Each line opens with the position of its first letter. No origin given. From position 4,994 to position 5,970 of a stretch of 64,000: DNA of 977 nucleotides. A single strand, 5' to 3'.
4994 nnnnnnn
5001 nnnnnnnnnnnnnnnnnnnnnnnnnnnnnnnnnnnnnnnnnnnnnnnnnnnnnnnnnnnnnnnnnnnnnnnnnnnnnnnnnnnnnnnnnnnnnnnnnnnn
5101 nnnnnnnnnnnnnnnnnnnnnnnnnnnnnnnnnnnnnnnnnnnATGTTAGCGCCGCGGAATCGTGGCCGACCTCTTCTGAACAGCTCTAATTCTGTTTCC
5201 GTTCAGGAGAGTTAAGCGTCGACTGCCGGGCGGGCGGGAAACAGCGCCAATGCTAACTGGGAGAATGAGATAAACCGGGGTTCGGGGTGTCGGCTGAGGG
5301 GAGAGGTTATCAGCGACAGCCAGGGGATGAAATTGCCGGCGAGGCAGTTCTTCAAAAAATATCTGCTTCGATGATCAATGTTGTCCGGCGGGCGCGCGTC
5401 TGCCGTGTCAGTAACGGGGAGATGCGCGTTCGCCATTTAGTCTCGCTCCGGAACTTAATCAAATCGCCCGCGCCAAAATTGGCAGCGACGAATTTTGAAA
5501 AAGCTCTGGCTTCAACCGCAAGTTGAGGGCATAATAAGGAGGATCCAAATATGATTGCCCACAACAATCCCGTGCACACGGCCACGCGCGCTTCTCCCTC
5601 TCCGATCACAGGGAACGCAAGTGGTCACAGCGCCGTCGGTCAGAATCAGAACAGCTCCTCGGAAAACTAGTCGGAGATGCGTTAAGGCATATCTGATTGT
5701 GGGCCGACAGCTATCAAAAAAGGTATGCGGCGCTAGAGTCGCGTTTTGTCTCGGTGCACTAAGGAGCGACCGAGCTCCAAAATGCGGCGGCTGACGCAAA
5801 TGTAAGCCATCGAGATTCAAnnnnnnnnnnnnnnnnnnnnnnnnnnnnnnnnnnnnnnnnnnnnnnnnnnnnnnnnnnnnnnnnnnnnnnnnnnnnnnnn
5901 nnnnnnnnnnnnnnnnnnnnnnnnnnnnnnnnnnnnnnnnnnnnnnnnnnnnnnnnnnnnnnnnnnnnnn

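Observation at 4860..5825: GC-rich ~1-kb segment with no long ORF but two mini-ORFs behind perfect AAGGAGG ribosome-binding sites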

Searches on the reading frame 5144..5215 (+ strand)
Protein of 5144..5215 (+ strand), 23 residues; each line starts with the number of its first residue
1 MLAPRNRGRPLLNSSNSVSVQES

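Call 86: search_protein_families(library=ncbifam, proteins=[window:5144-5215:+], max_evalue=0.01)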
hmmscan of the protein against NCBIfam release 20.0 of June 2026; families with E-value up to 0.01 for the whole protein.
window:5144-5215:+ (23 aa): 0 families

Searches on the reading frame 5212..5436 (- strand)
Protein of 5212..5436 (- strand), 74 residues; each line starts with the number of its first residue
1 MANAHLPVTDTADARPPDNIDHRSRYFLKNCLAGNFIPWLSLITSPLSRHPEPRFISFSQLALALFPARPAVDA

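Call 11: search_protein_families(library=pfam, proteins=[window:5212-5436:-], max_evalue=1)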
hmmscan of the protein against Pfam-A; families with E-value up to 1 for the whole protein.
window:5212-5436:- (74 aa): 0 families

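Call 20: list_cluster_members(proteins=[window:5212-5436:-, window:5512-5820:-, window:5352-5609:-, window:5287-5526:+, window:5555-5794:+, window:5551-5670:+, window:5117-5215:+, window:5002-5145:-, window:4961-5086:-, window:5759-5878:-])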
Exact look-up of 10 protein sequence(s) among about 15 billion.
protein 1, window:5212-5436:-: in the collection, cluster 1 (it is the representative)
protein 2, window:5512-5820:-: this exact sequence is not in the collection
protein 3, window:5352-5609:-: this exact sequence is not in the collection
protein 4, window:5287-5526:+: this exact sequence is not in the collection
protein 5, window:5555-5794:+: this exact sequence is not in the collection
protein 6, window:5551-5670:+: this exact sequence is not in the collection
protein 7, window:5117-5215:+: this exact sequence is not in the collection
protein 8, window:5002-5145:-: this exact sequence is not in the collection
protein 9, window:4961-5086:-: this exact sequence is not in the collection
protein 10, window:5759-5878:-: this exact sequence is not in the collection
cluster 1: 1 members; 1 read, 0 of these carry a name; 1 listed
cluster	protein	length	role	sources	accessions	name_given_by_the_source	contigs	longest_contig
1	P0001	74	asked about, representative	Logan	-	-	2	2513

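Call 36: find_encoding_contigs(protein=P0001, flank=10000, max_places=10)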
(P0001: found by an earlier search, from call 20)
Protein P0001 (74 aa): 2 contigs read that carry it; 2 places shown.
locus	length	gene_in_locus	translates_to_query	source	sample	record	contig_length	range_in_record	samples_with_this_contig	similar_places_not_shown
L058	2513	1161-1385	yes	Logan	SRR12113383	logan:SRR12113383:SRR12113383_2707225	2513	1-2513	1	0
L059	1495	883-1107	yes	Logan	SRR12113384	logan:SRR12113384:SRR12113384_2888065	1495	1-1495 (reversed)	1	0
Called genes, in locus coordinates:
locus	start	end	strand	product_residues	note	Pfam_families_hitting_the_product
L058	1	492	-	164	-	?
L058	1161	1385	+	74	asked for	-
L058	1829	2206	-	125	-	PF01934:HepT-like (weak), PF08780:NTase_sub_bind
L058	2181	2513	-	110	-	?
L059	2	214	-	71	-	?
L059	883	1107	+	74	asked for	-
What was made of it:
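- Tried and rejected: Spurious-ORF trick for finding RNA homologues: only the 74-aa minus-strand ORF is in the protein collection, as a singleton cluster seen on two contigs of the same population (calls 20, 36).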

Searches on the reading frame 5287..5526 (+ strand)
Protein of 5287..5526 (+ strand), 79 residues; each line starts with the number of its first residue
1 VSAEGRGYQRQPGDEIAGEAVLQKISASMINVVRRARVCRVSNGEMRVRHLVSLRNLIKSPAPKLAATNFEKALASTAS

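Call 11: search_protein_families(library=pfam, proteins=[window:5287-5526:+], max_evalue=1)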
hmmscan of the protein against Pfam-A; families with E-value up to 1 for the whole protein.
window:5287-5526:+ (79 aa): 0 families

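Call 50: search_protein_representatives(protein=window:5287-5523:+)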
Query: 79 residues. Proteins with E-value up to 0.001 (for the whole library): 0; up to 1e-10: 0; up to 1e-30: 0. The best 0 are listed.
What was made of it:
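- On Pseudogene of a known protein family: Call 50 (79-aa ORF, 1.84 billion representatives).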

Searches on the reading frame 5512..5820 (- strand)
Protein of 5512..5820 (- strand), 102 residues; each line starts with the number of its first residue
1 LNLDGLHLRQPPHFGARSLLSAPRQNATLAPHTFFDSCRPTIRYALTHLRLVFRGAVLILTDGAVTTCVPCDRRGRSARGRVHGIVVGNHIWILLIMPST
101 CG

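Call 11: search_protein_families(library=pfam, proteins=[window:5512-5820:-], max_evalue=1)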
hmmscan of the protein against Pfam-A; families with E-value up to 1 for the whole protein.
window:5512-5820:- (102 aa): 0 families

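Call 46: find_homologous_proteins(query=window:5512-5817:-, max_evalue=10)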
Query window:5512-5817:-: 5 candidates shared short words with the query, none scored E <= 10.
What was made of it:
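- On Pseudogene of a known protein family: Call 46 (102-aa ORF, 5.8 billion proteins).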
